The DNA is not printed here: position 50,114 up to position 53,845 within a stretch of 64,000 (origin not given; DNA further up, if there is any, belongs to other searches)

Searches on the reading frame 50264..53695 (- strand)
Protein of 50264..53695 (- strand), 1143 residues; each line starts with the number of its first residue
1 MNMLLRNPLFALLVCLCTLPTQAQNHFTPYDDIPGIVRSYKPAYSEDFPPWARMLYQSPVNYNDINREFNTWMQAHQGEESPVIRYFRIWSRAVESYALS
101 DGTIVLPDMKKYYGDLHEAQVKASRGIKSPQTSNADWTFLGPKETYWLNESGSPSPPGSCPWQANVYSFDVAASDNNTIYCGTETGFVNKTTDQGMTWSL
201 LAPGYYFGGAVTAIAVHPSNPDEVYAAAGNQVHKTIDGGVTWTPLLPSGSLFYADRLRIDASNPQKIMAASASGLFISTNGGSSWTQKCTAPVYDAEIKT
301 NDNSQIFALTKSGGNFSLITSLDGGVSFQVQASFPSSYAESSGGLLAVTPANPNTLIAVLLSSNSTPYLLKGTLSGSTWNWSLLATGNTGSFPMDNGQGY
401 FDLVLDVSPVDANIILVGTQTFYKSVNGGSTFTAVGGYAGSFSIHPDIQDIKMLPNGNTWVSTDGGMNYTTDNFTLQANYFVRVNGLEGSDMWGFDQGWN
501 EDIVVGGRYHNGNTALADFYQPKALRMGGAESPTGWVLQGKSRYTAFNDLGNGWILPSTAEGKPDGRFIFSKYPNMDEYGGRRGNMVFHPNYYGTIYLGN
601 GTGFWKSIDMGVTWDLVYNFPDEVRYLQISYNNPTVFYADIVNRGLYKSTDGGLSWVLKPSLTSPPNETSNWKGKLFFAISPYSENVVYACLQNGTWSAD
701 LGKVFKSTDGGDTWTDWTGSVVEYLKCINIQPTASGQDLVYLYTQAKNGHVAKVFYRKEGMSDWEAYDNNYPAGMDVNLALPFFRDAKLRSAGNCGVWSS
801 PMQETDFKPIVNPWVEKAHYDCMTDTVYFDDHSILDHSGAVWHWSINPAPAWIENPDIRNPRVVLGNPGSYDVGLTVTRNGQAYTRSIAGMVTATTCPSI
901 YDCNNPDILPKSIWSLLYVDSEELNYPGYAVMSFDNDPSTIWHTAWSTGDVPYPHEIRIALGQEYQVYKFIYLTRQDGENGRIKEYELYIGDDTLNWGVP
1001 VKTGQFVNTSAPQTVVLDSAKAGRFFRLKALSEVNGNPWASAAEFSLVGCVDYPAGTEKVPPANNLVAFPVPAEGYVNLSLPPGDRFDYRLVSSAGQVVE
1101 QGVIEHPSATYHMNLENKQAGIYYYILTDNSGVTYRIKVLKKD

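Call 58: search_protein_families(library=pfam, proteins=[window:50264-53695:-], max_evalue=0.0001)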
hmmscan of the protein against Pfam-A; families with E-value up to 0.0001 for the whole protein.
window:50264-53695:- (1143 aa): 4 families
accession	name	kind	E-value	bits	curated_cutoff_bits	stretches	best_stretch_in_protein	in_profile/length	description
PF00754.31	F5_F8_type_C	-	1e-19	71.3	28.2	1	933-1045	17-127/127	F5/8 type C domain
PF15902.12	Sortilin-Vps10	-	1.2e-13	51.1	33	0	191-286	6-110/446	Sortilin, neurotensin receptor 3,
PF22633.2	F5_F8_type_C_2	-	1.3e-08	35.7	27.8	1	934-1027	3-90/91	NedA-like, galactose-binding domain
PF02012.26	BNR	-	1.1e-06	28.2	27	0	191-200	3-12/12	BNR/Asp-box repeat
